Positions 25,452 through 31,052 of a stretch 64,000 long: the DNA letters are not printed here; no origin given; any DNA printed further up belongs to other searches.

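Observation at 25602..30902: Giant 1766-aa protein: unknown N-domain, long coiled coil, MoxR-like AAA+ core, large C-terminal tail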

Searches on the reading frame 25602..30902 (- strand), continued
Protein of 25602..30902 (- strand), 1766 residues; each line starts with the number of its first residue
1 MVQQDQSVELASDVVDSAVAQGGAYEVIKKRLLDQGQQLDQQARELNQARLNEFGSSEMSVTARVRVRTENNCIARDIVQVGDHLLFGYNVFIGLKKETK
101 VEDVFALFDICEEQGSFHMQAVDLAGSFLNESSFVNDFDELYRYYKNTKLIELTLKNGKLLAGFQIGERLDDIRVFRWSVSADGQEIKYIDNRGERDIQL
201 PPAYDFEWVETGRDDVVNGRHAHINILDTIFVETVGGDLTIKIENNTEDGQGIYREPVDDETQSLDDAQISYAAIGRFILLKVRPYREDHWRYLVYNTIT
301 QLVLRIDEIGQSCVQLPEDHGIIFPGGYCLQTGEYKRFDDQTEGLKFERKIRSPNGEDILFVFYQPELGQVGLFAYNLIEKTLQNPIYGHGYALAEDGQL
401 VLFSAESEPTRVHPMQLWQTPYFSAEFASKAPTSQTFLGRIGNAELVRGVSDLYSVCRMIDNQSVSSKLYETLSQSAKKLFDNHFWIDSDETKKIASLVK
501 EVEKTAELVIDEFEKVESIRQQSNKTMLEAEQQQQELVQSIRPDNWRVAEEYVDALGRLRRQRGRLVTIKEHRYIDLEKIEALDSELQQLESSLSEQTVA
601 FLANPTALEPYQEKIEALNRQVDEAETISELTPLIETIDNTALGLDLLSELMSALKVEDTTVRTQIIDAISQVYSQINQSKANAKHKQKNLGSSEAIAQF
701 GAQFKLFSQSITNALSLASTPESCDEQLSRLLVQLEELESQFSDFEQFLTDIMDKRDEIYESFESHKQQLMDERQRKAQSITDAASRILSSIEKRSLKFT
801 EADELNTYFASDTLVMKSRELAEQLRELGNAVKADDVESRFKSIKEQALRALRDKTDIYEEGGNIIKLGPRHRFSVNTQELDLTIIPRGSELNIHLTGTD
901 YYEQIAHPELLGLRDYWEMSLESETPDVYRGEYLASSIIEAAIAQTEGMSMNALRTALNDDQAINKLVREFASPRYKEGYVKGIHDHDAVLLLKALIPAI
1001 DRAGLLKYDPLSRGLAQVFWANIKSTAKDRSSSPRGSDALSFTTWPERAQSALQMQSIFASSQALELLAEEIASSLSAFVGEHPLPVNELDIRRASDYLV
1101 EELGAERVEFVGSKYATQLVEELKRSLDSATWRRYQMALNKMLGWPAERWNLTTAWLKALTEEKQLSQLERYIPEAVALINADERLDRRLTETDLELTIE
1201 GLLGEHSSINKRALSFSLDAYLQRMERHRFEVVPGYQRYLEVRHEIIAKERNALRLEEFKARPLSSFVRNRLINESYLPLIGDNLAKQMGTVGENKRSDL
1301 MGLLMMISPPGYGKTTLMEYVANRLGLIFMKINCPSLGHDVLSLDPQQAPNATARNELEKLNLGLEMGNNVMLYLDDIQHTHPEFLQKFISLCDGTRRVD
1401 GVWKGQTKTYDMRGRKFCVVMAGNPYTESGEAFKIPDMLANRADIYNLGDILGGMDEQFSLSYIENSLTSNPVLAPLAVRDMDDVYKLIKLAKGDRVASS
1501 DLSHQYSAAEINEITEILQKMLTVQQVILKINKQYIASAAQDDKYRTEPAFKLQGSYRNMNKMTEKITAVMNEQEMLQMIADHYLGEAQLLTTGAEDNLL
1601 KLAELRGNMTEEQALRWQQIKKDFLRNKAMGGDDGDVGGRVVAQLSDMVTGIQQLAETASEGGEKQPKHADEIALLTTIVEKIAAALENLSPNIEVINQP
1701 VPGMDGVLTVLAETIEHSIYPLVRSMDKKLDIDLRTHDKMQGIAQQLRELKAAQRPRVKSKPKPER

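Call 72: find_homologous_proteins(query=L066:10001-15220:+, max_evalue=1e-20)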
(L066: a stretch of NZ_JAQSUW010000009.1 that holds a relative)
Query L066:10001-15220:+ (1740 aa): 6130 proteins with E <= 1e-20 among 8000 candidates; the best 120 are listed.
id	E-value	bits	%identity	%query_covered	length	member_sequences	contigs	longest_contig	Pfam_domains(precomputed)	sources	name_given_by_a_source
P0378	0.0e+0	3808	98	100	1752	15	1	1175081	PF12458.14,PF00004.36,PF07728.21,PF25472.2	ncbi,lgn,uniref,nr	ncbi:DNA repair ATPase [Pseudomonas sp. PDM16]|uniref:DNA repair ATPase n=1 Tax=Pseudomonas sp. PDM1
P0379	0.0e+0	3808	98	100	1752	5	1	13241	PF12458.14,PF00004.36,PF07728.21,PF25472.2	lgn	-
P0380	0.0e+0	3656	94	100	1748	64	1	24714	PF12458.14,PF00004.36,PF07728.21,PF25472.2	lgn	-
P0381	0.0e+0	3656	94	100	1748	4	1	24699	PF12458.14,PF00004.36,PF07728.21,PF25472.2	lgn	-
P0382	0.0e+0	3318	85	100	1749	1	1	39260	PF12458.14,PF00004.36,PF25472.2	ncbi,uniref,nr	ncbi:DNA repair ATPase [Pseudomonas sp. CAN2814]|uniref:DNA repair ATPase n=1 Tax=Pseudomonas sp. CA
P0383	0.0e+0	3311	85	100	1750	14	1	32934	PF12458.14,PF00004.36,PF07728.21,PF25472.2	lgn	-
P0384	0.0e+0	3302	85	100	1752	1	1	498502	PF12458.14,PF00004.36,PF07728.21,PF25472.2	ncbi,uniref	ncbi:DNA repair ATPase [Pseudomonas zhanjiangensis]|uniref:DNA repair ATPase n=1 Tax=Pseudomonas zha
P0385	0.0e+0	3292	84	100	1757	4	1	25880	PF12458.14,PF00004.36,PF07728.21,PF25472.2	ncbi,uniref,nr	ncbi:DNA repair ATPase [Pseudomonas sp.]|uniref:DNA repair ATPase n=1 Tax=Pseudomonas sp. TaxID=306 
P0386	0.0e+0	3284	85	100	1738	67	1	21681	PF12458.14,PF00004.36,PF07728.21,PF25472.2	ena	-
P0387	0.0e+0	3275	84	100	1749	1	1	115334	PF12458.14,PF07728.21,PF25472.2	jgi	-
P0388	0.0e+0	3275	84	100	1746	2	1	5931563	PF12458.14,PF00004.36,PF07728.21,PF25472.2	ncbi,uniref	ncbi:DNA repair ATPase [Pseudomonas purpurea]|uniref:DNA repair ATPase n=1 Tax=Pseudomonas purpurea 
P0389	0.0e+0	3258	84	100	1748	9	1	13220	PF12458.14,PF00004.36,PF07728.21,PF25472.2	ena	-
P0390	0.0e+0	3253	83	100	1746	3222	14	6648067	PF12458.14,PF00004.36,PF07728.21,PF25472.2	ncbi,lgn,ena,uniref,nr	ncbi:DNA repair ATPase [Pseudomonas aeruginosa]|uniref:DNA repair ATPase n=1 Tax=Pseudomonas aerugin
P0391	0.0e+0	3246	83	100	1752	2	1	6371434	PF12458.14,PF00004.36,PF13401.13,PF07728.21,PF25472.2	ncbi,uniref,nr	ncbi:DNA repair ATPase [Pseudomonas sp. LPB0260]|uniref:DNA repair ATPase n=1 Tax=Pseudomonas sp. LP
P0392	0.0e+0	3204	82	100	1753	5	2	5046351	PF12458.14,PF00004.36,PF07728.21,PF25472.2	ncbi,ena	ncbi:DNA repair ATPase [Aquipseudomonas campi]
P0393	0.0e+0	3196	83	100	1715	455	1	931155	PF12458.14,PF00004.36,PF07728.21,PF25472.2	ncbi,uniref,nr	ncbi:DNA repair ATPase [Pseudomonas sp. GW456-L15]|uniref:DNA repair ATPase n=1 Tax=Pseudomonas sp. 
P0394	0.0e+0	3190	82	100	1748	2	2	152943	PF12458.14,PF00004.36,PF07728.21,PF25472.2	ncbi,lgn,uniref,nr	ncbi:DNA repair ATPase [Pseudomonas indica]|uniref:DNA repair ATPase n=1 Tax=Pseudomonas indica TaxI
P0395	0.0e+0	3189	82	100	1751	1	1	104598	PF12458.14,PF00004.36,PF07728.21,PF25472.2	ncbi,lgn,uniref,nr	ncbi:DNA repair ATPase [Zestomonas carbonaria]|uniref:DNA repair protein n=1 Tax=Zestomonas carbonar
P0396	0.0e+0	3169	82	99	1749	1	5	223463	PF12458.14,PF00004.36,PF07728.21,PF25472.2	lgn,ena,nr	nr:DNA repair ATPase [uncultured Pseudomonas sp.]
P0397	0.0e+0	3165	82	99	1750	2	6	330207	PF12458.14,PF00004.36,PF07728.21,PF25472.2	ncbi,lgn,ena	-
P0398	0.0e+0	3155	82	99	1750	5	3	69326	PF12458.14,PF00004.36,PF07728.21,PF25472.2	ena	-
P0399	0.0e+0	3153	81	99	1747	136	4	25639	PF12458.14,PF07728.21,PF25472.2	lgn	-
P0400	0.0e+0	3146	82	99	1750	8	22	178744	PF12458.14,PF00004.36,PF07728.21,PF25472.2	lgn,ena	-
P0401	0.0e+0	3136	81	99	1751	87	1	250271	PF12458.14,PF00004.36,PF07728.21,PF25472.2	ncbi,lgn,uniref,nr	ncbi:DNA repair ATPase [Pseudomonas sp.]|uniref:DNA repair ATPase n=1 Tax=Pseudomonas sp. TaxID=306 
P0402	0.0e+0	3121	80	99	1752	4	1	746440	PF12458.14,PF00004.36,PF07728.21,PF25472.2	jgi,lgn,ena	-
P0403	0.0e+0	3119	81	99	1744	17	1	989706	PF12458.14,PF00004.36,PF07728.21,PF25472.2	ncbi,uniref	ncbi:DNA repair ATPase [Ectopseudomonas hydrolytica]|uniref:DNA repair ATPase n=1 Tax=Ectopseudomona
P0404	0.0e+0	3107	80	99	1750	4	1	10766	PF12458.14,PF00004.36,PF07728.21,PF25472.2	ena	-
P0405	0.0e+0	3095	80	100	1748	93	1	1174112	PF12458.14,PF00004.36,PF07728.21,PF25472.2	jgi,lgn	-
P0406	0.0e+0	3092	80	99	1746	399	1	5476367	PF12458.14,PF00004.36,PF07728.21,PF25472.2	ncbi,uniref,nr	ncbi:DNA repair ATPase [Pseudomonas sihuiensis]|uniref:AAA domain (Dynein-related subfamily) n=1 Tax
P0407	0.0e+0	3083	79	100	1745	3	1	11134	PF12458.14,PF00004.36,PF07728.21,PF25472.2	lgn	-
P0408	0.0e+0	3065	79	99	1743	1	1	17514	PF12458.14,PF00004.36,PF07728.21,PF25472.2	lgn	-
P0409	0.0e+0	3061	76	99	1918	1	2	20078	PF12458.14,PF00004.36,PF07728.21,PF25472.2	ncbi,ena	-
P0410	0.0e+0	3059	79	100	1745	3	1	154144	PF12458.14,PF00004.36,PF07728.21,PF25472.2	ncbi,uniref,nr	ncbi:DNA repair ATPase [Phytopseudomonas dryadis]|uniref:DNA repair protein n=1 Tax=Phytopseudomonas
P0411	0.0e+0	3058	79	99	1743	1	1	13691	PF12458.14,PF00004.36,PF07728.21,PF25472.2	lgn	-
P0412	0.0e+0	3056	79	99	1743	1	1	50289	PF12458.14,PF00004.36,PF07728.21,PF25472.2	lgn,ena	-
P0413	0.0e+0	3056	79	99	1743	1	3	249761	PF12458.14,PF00004.36,PF07728.21,PF25472.2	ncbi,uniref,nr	ncbi:DNA repair protein [Pseudomonas daroniae]|uniref:DNA repair protein n=1 Tax=Phytopseudomonas da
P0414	0.0e+0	3052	79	99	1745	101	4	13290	PF12458.14,PF00004.36,PF07728.21,PF25472.2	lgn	-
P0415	0.0e+0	3052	79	99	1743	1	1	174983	PF12458.14,PF00004.36,PF07728.21,PF25472.2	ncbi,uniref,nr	ncbi:DNA repair ATPase [Phytopseudomonas daroniae]|uniref:DNA repair ATPase n=1 Tax=Phytopseudomonas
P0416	0.0e+0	3048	79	99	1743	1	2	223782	PF12458.14,PF00004.36,PF07728.21,PF25472.2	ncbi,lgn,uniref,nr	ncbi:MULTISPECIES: DNA repair ATPase [Pseudomonas]|uniref:DNA repair protein n=1 Tax=Pseudomonas ful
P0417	0.0e+0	3046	79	99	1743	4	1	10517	PF12458.14,PF00004.36,PF07728.21,PF25472.2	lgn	-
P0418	0.0e+0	3019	79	99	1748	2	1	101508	PF12458.14,PF00004.36,PF07728.21,PF25472.2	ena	-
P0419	0.0e+0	3019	77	100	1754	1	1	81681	PF12458.14,PF13401.13,PF07728.21,PF25472.2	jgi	-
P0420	0.0e+0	3008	79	99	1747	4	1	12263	PF12458.14,PF00004.36,PF07728.21,PF25472.2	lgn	-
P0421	0.0e+0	3007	81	65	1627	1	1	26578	PF12458.14,PF00004.36,PF07728.21,PF25472.2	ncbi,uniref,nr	ncbi:DNA repair ATPase [Pseudomonas aeruginosa]|uniref:DNA repair ATPase n=1 Tax=Pseudomonas aerugin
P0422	0.0e+0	2979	78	100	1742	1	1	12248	PF12458.14,PF00004.36,PF25472.2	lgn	-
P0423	0.0e+0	2971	78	100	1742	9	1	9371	PF12458.14,PF07728.21,PF25472.2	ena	-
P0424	0.0e+0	2955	78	99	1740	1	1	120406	PF12458.14,PF07728.21,PF25472.2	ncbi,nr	ncbi:DNA repair ATPase [Pseudomonas stutzeri]|nr:DNA repair ATPase [Stutzerimonas stutzeri]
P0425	0.0e+0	2938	75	100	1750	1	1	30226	PF12458.14,PF00004.36,PF07728.21,PF25472.2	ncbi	ncbi:MAG: DNA repair ATPase [Pseudomonas sp.]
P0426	0.0e+0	2928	75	100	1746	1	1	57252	PF12458.14,PF00004.36,PF07728.21,PF25472.2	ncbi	-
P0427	0.0e+0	2921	76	99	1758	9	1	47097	PF12458.14,PF00004.36,PF07728.21,PF25472.2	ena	-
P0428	0.0e+0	2852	74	99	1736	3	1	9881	PF12458.14,PF00004.36,PF07728.21,PF25472.2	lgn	-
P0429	0.0e+0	2847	78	94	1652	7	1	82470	PF12458.14,PF00004.36,PF07728.21,PF25472.2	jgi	jgi:hypothetical protein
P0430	0.0e+0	2847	73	100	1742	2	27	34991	PF12458.14,PF00004.36,PF07728.21,PF25472.2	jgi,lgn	jgi:MoxR-like ATPase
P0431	0.0e+0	2812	76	94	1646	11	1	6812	PF12458.14,PF00004.36,PF07728.21,PF25472.2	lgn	-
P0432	0.0e+0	2809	72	100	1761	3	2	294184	PF12458.14,PF00004.36,PF07728.21,PF25472.2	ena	-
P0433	0.0e+0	2783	73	98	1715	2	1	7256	PF12458.14,PF00004.36,PF07728.21,PF25472.2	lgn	-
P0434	0.0e+0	2778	73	98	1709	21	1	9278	PF12458.14,PF00004.36,PF07728.21,PF25472.2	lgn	-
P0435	0.0e+0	2768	73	98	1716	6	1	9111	PF12458.14,PF00004.36,PF07728.21,PF25472.2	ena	-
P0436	0.0e+0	2733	73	95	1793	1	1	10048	PF12458.14,PF25472.2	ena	-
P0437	0.0e+0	2728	71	99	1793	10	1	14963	PF12458.14,PF25472.2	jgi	-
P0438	0.0e+0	2718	74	94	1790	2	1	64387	PF12458.14,PF07728.21,PF25472.2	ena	-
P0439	0.0e+0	2717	73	94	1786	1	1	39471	PF12458.14,PF25472.2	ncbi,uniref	ncbi:DNA repair ATPase [Pseudomonas sp. CGJS7]|uniref:DNA repair ATPase n=1 Tax=Pseudomonas sp. CGJS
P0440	0.0e+0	2716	71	99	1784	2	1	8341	PF12458.14,PF00004.36,PF07728.21,PF25472.2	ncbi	ncbi:MAG: DNA repair ATPase [Lysobacter sp.]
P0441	0.0e+0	2715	71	97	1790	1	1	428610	PF12458.14,PF25472.2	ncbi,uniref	ncbi:DNA repair ATPase [Lysobacter sp. CA199]|uniref:DNA repair ATPase n=1 Tax=Lysobacter sp. CA199 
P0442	0.0e+0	2706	70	99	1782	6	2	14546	PF12458.14,PF25472.2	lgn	-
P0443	0.0e+0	2703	70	99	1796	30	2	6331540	PF12458.14,PF00004.36,PF07728.21,PF25472.2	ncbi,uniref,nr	ncbi:DNA repair ATPase [Lysobacter capsici]|uniref:DNA repair ATPase n=1 Tax=Lysobacter capsici TaxI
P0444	0.0e+0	2696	70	99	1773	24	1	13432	PF12458.14,PF07728.21,PF25472.2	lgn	-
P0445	0.0e+0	2691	70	100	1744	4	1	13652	PF12458.14,PF00004.36,PF07728.21,PF25472.2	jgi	-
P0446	0.0e+0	2683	68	100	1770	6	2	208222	PF12458.14,PF00004.36,PF07728.21,PF25472.2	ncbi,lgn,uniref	ncbi:DNA repair ATPase [Saezia sanguinis]|uniref:DNA repair ATPase n=1 Tax=Saezia sanguinis TaxID=19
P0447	0.0e+0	2678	73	94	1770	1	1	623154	PF12458.14,PF00004.36,PF07728.21,PF25472.2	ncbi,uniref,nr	ncbi:DNA repair ATPase [Lysobacter silvisoli]|uniref:AAA family ATPase n=1 Tax=Lysobacter silvisoli 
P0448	0.0e+0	2678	70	99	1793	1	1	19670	PF12458.14,PF07728.21,PF25472.2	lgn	-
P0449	0.0e+0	2675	70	99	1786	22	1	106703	PF12458.14,PF07728.21,PF25472.2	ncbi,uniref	ncbi:hypothetical protein ABIE09_003201 [Lysobacter enzymogenes]|uniref:DNA repair ATPase n=1 Tax=Ly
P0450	0.0e+0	2675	68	99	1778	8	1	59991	PF12458.14,PF00004.36,PF13401.13,PF07728.21,PF25472.2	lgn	-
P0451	0.0e+0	2670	70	99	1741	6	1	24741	PF12458.14,PF00004.36,PF07728.21,PF25472.2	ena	-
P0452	0.0e+0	2669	69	99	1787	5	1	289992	PF12458.14,PF07728.21,PF25472.2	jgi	-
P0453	0.0e+0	2656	71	96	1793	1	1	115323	PF12458.14,PF07728.21,PF25472.2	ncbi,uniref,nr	ncbi:DNA repair ATPase [Montanilutibacter psychrotolerans]|uniref:AAA family ATPase n=1 Tax=Montanil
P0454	0.0e+0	2643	70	97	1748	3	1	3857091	PF12458.14,PF07728.21,PF25472.2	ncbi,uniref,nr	ncbi:AAA family ATPase [Lysobacter alkalisoli]|uniref:AAA family ATPase n=2 Tax=Marilutibacter alkal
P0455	0.0e+0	2638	70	100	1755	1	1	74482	PF12458.14,PF07728.21,PF25472.2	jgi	jgi:hypothetical protein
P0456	0.0e+0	2630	71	94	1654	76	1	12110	PF12458.14,PF00004.36,PF07728.21,PF25472.2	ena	-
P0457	0.0e+0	2617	66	99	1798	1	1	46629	PF12458.14,PF00004.36,PF13401.13,PF07728.21,PF25472.2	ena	-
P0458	0.0e+0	2613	68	99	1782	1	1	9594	PF12458.14,PF00004.36,PF13401.13,PF07728.21,PF25472.2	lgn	-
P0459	0.0e+0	2612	70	94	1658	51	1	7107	PF12458.14,PF00004.36,PF13401.13,PF07728.21,PF25472.2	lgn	-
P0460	0.0e+0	2607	68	99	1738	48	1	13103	PF12458.14,PF00004.36,PF07728.21,PF25472.2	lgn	-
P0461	0.0e+0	2606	68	99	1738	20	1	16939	PF12458.14,PF00004.36,PF07728.21,PF25472.2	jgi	-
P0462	0.0e+0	2605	67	100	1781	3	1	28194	PF12458.14,PF00004.36,PF07728.21,PF25472.2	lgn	-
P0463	0.0e+0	2603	68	99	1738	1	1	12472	PF12458.14,PF00004.36,PF07728.21,PF25472.2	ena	-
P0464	0.0e+0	2602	68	99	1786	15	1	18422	PF12458.14,PF00004.36,PF13401.13,PF07728.21,PF25472.2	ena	-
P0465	0.0e+0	2599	68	99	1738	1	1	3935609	PF12458.14,PF00004.36,PF07728.21,PF25472.2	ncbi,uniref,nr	ncbi:DNA repair ATPase [Halopseudomonas maritima]|uniref:DNA repair ATPase n=1 Tax=Halopseudomonas m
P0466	0.0e+0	2595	67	100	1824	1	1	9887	PF12458.14,PF00004.36,PF13401.13,PF07728.21,PF25472.2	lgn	-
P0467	0.0e+0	2595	66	99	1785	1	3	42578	PF12458.14,PF00004.36,PF25472.2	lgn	-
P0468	0.0e+0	2592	66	100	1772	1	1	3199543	PF12458.14,PF00004.36,PF07728.21,PF25472.2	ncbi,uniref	ncbi:DNA repair ATPase [Neisseria sp. Ec49-e6-T10]|uniref:DNA repair ATPase n=1 Tax=Neisseria sp. Ec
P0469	0.0e+0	2591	66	99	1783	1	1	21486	PF12458.14,PF00004.36,PF25472.2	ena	-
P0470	0.0e+0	2587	69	97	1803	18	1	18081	PF12458.14,PF00004.36,PF13401.13,PF25472.2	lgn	-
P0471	0.0e+0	2583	69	97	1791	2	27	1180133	PF12458.14,PF07728.21,PF25472.2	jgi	jgi:MoxR-like ATPase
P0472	0.0e+0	2578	69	95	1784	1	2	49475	PF12458.14,PF07728.21,PF25472.2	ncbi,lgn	-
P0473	0.0e+0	2572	69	95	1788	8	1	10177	PF12458.14,PF07728.21,PF25472.2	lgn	-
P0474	0.0e+0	2572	69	95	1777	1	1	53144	PF12458.14,PF00004.36,PF07728.21,PF25472.2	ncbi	ncbi:MAG TPA: DNA repair ATPase [Xanthomonadaceae bacterium]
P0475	0.0e+0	2571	65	99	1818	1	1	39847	PF12458.14,PF00004.36,PF07728.21,PF25472.2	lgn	-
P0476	0.0e+0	2571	69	96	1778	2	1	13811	PF12458.14,PF00004.36,PF07728.21,PF25472.2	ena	-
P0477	0.0e+0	2565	69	97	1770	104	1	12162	PF12458.14,PF00004.36,PF07728.21,PF25472.2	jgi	jgi:hypothetical protein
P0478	0.0e+0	2564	70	94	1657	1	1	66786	PF12458.14,PF00004.36,PF07728.21,PF25472.2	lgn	-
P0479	0.0e+0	2561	69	95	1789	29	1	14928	PF12458.14,PF13401.13,PF07728.21,PF25472.2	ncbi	-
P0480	0.0e+0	2560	69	96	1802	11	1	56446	PF12458.14,PF00004.36,PF13401.13,PF07728.21,PF25472.2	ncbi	-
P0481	0.0e+0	2560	69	95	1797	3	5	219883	PF12458.14,PF25472.2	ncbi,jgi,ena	jgi:hypothetical protein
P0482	0.0e+0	2557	68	97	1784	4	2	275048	PF12458.14,PF07728.21,PF25472.2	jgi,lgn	-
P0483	0.0e+0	2556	69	95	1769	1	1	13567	PF12458.14,PF07728.21,PF25472.2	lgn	-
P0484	0.0e+0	2556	67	99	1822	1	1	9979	PF12458.14,PF00004.36,PF13401.13,PF07728.21,PF25472.2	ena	-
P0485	0.0e+0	2555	67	99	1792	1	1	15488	PF12458.14,PF07728.21,PF25472.2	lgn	-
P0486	0.0e+0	2553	68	99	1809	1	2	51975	PF12458.14,PF07728.21,PF25472.2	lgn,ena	-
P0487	0.0e+0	2553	69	95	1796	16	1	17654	PF12458.14,PF25472.2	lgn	-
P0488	0.0e+0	2552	68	96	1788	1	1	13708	PF12458.14,PF25472.2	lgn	-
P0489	0.0e+0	2551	64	99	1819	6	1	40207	PF12458.14,PF00004.36,PF07728.21,PF25472.2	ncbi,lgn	-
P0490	0.0e+0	2545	68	96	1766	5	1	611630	PF12458.14,PF00004.36,PF07728.21,PF25472.2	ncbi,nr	ncbi:DNA repair ATPase [Marilutibacter chinensis]|nr:DNA repair ATPase [Lysobacter chinensis]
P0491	0.0e+0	2545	78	85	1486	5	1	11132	PF12458.14,PF00004.36,PF07728.21,PF25472.2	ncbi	ncbi:ATPase involved in DNA repair [compost metagenome]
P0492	0.0e+0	2542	69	95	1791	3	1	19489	PF12458.14,PF25472.2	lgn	-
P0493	0.0e+0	2541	65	99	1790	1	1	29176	PF12458.14,PF00004.36,PF07728.21,PF25472.2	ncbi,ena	-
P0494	0.0e+0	2540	68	94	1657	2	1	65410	PF12458.14,PF00004.36,PF13401.13,PF07728.21,PF25472.2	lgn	-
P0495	0.0e+0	2540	69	94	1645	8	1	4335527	PF12458.14,PF00004.36,PF07728.21,PF25472.2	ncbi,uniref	ncbi:DNA repair ATPase [Leminorella grimontii]|uniref:DNA repair ATPase n=1 Tax=Leminorella grimonti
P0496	0.0e+0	2539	68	95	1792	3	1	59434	PF12458.14,PF07728.21,PF25472.2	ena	-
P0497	0.0e+0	2537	65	100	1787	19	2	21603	PF12458.14,PF00004.36,PF25472.2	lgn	-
